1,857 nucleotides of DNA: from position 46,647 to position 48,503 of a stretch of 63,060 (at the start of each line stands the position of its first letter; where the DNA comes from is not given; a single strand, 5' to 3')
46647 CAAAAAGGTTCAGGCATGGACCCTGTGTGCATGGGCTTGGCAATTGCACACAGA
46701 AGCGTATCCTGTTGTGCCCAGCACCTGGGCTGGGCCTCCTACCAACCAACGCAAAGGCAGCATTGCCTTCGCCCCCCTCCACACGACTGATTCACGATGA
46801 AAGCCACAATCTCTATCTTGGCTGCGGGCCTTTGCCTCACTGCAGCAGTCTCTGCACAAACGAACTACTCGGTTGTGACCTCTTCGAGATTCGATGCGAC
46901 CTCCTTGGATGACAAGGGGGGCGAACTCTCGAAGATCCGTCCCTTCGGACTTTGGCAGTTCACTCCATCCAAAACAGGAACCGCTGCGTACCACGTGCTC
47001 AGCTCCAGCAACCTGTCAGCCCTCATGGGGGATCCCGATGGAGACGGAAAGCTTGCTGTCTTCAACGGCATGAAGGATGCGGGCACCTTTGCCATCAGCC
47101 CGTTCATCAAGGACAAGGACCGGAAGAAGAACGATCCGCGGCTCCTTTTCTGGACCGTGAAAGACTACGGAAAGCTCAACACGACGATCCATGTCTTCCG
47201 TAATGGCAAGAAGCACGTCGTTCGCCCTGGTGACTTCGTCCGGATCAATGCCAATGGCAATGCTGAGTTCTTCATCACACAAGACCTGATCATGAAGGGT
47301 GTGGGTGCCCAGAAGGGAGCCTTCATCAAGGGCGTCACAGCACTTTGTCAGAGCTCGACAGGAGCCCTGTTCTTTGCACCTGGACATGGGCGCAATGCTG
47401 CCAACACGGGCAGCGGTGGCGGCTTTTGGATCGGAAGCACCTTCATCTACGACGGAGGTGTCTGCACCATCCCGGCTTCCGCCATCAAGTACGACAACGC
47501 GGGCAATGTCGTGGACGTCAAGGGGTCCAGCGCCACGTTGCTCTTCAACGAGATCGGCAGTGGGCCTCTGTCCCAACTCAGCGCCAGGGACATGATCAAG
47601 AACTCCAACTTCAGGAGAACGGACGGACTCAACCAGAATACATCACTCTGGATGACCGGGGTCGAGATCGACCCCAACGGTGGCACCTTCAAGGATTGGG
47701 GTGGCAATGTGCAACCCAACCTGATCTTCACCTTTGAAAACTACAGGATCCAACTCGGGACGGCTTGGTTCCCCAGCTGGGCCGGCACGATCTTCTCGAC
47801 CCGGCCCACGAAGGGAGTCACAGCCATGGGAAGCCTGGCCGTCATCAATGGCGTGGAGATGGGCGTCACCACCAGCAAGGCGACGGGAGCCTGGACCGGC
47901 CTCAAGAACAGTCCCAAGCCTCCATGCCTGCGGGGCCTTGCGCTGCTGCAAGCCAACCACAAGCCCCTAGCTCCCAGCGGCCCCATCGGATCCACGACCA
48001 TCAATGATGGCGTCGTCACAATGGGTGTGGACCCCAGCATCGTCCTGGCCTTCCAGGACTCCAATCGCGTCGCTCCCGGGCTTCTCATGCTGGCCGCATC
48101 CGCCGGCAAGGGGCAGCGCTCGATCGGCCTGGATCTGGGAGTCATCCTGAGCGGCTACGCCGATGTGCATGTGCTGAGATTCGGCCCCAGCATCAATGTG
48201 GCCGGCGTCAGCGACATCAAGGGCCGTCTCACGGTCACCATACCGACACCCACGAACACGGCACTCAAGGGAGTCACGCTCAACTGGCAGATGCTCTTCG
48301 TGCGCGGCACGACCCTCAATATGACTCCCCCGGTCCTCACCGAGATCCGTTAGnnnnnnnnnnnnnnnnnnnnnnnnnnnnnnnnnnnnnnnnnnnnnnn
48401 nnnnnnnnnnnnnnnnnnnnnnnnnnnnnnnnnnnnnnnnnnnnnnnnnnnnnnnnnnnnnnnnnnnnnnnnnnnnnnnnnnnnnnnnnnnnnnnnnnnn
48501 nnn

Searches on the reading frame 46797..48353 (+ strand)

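Call 14: search_protein_families(library=pfam, proteins=[window:46797-48353:+], max_evalue=1)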
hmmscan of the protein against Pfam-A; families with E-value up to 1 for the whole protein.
window:46797-48353:+ (518 aa): 1 family
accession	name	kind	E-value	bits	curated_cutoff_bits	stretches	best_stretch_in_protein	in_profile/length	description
PF24227.1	DUF7443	-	0.26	11.4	27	1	126-148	5-27/58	Domain of unknown function (DUF7443)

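Call 15: search_protein_families(library=ncbifam, proteins=[window:46797-48353:+], max_evalue=1)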
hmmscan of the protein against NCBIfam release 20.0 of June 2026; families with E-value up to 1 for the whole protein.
window:46797-48353:+ (518 aa): 0 families
